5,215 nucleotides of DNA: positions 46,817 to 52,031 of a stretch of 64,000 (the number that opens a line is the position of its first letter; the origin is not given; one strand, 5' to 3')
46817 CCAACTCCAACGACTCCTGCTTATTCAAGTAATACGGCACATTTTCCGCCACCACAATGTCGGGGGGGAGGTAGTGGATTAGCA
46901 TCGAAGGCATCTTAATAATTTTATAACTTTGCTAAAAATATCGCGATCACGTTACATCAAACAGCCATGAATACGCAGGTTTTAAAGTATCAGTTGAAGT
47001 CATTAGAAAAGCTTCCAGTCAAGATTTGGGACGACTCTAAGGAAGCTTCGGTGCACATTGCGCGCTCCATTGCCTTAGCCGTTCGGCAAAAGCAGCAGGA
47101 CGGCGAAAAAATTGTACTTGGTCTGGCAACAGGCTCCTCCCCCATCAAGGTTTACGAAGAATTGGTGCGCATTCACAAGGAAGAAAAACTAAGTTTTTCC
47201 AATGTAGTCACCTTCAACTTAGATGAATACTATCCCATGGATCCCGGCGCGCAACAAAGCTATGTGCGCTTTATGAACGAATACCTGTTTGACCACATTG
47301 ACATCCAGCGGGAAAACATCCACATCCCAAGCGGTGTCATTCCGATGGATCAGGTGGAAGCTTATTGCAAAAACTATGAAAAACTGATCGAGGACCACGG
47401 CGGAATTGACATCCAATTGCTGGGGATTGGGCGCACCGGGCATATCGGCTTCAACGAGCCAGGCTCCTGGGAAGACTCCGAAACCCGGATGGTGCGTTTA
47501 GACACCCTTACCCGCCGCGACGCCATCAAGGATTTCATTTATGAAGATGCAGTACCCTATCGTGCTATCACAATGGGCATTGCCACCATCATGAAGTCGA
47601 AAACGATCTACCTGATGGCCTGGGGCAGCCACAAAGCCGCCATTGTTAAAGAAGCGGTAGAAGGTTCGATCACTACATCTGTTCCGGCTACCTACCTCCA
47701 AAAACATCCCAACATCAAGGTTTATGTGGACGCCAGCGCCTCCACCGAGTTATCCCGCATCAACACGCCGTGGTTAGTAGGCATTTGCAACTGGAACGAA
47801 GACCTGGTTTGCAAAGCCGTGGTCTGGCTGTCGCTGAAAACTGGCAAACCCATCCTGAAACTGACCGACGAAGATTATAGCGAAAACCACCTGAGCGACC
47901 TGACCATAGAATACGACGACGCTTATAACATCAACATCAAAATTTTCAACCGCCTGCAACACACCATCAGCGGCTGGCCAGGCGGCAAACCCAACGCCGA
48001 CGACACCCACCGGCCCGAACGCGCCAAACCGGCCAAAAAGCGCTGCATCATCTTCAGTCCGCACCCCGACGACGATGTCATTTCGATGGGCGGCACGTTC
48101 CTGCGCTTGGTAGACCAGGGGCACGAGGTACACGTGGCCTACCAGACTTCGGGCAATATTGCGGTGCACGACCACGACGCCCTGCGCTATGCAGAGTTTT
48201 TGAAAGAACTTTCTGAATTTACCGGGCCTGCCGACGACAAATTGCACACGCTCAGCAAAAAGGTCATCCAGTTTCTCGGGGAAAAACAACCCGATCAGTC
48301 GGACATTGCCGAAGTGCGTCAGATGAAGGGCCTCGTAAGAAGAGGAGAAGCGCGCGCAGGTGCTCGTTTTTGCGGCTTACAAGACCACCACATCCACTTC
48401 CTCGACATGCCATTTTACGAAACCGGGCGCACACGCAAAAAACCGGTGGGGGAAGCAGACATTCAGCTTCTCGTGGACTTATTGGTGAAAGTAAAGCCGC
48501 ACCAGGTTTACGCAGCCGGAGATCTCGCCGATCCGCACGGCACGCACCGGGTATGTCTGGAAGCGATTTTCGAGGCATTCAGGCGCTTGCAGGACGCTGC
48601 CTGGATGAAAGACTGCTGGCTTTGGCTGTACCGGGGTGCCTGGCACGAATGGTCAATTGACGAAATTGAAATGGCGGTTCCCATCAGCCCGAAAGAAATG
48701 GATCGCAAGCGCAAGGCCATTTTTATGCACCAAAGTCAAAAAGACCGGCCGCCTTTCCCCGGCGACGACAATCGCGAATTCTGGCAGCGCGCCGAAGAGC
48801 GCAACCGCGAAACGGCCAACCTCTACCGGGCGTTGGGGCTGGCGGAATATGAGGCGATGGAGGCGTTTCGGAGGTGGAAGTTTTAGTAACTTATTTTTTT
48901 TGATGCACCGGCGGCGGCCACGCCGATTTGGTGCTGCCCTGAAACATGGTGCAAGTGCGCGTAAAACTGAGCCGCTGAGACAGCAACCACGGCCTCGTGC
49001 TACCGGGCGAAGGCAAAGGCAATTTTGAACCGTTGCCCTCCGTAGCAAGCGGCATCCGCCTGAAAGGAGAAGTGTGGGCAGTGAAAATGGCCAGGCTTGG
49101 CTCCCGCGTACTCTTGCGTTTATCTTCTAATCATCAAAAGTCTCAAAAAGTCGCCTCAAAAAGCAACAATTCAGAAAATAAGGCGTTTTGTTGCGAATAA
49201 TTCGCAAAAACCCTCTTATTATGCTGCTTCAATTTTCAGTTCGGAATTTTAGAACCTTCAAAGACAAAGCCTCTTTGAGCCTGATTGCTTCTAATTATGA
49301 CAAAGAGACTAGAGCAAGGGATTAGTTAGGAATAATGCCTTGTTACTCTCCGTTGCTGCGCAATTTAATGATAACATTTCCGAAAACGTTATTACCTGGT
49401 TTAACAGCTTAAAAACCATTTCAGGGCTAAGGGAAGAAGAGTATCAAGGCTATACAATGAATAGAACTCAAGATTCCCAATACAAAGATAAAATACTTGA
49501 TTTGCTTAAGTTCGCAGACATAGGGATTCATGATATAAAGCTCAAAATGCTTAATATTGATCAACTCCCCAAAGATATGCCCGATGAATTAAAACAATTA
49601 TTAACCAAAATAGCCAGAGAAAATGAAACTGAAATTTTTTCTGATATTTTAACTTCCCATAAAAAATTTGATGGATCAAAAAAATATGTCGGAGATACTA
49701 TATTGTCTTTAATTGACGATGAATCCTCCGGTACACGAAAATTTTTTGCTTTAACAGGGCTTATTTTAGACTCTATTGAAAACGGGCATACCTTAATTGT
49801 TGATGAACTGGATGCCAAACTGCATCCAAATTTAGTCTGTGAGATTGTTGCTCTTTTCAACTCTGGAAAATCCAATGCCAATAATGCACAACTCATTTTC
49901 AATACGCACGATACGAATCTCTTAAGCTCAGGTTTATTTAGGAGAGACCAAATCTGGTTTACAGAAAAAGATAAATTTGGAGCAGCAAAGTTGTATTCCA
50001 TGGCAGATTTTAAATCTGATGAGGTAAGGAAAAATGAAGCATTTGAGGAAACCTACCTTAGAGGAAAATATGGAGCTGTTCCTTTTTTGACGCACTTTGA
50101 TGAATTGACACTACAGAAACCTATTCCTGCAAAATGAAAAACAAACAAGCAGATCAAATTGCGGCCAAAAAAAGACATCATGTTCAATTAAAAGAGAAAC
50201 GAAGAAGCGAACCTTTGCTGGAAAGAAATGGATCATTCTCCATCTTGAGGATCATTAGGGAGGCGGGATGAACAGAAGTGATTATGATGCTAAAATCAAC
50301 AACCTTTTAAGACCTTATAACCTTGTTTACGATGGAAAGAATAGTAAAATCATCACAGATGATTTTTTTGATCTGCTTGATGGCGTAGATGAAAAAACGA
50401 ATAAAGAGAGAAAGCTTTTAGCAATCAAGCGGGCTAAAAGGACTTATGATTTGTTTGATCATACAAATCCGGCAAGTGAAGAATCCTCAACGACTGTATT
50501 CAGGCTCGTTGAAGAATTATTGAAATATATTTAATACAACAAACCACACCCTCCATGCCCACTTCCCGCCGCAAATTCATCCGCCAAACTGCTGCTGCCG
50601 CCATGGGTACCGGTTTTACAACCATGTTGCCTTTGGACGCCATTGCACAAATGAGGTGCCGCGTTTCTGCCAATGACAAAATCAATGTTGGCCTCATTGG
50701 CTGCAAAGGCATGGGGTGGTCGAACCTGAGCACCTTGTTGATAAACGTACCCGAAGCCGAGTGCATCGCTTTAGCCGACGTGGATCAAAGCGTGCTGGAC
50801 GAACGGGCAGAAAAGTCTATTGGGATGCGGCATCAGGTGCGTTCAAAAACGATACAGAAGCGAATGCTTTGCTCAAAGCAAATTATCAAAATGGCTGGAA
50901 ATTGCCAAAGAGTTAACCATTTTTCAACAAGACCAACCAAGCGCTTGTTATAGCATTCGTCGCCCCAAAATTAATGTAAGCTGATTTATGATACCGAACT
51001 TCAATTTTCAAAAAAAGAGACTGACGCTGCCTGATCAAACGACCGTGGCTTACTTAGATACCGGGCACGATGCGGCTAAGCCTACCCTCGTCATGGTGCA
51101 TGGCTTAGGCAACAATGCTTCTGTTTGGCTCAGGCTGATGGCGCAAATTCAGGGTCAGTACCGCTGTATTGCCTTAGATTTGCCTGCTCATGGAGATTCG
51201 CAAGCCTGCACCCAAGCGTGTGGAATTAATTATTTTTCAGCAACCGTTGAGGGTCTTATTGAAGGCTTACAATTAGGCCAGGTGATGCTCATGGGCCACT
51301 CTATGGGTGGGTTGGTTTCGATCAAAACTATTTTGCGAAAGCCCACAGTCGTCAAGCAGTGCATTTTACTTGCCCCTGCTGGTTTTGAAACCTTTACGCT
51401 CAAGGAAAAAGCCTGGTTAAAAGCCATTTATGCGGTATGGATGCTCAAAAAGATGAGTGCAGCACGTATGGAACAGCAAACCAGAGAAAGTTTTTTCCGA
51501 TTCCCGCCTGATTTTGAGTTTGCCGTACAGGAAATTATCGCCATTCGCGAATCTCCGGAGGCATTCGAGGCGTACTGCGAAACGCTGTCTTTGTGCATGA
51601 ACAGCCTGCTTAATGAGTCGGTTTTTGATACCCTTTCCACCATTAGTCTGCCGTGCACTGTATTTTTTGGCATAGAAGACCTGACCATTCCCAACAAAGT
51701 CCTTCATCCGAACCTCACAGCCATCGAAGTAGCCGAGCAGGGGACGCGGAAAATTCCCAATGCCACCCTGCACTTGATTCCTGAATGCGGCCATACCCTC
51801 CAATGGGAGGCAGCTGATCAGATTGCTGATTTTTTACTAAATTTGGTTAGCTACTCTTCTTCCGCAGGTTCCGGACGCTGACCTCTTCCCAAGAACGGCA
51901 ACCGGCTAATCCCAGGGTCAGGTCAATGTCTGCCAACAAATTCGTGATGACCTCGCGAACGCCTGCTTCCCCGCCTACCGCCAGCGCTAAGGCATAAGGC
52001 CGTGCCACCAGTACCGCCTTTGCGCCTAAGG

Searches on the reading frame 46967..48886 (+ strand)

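Call 95: search_protein_families(library=pfam, proteins=[window:46967-48886:+], max_evalue=0.01)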
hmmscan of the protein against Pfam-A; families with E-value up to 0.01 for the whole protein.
window:46967-48886:+ (639 aa): 2 families
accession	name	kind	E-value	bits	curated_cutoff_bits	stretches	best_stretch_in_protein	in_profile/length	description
PF01182.26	Glucosamine_iso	-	1.4e-21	77.8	27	1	23-246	2-218/225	Glucosamine-6-phosphate isomerases/6-phosphogluconolactonase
PF02585.22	PIG-L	-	7.6e-18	65.7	28.2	1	362-537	2-128/129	GlcNAc-PI de-N-acetylase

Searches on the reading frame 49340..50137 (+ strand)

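Call 95: search_protein_families(library=pfam, proteins=[window:49340-50137:+], max_evalue=0.01)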
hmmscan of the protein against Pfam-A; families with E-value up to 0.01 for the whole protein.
window:49340-50137:+ (265 aa): 2 families
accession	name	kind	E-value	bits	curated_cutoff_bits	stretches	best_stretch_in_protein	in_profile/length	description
PF13304.12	AAA_21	-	3.1e-16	60.8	27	1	21-196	159-304/304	AAA domain, putative AbiEii toxin, Type IV TA system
PF13175.12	AAA_15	-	8.1e-07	29.4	32.1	1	32-192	214-371/374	AAA ATPase domain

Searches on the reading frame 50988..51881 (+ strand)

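Call 95: search_protein_families(library=pfam, proteins=[window:50988-51881:+], max_evalue=0.01)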
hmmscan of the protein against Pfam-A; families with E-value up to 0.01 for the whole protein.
window:50988-51881:+ (297 aa): 7 families
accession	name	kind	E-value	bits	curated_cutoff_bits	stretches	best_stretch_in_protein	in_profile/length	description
PF00561.26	Abhydrolase_1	-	1.9e-20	74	25.8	1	32-135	1-105/245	alpha/beta hydrolase fold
PF12697.13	Abhydrolase_6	-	3.5e-20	74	26.3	1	34-281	1-216/217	Alpha/beta hydrolase family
PF12146.15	Hydrolase_4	-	2.5e-13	50.3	27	1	30-273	3-236/239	Serine aminopeptidase, S33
PF02230.22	Abhydrolase_2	-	0.00013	22.3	23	0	83-123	90-131/217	Phospholipase/Carboxylesterase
PF00756.26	Esterase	-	0.0002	21.6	22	1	99-131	117-149/251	Putative esterase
PF06821.19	Ser_hydrolase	-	0.0036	17.7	22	0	97-135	55-95/172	Serine hydrolase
PF07819.20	PGAP1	-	0.006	16.8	24.3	0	98-117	92-111/233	PGAP1-like alpha/beta domain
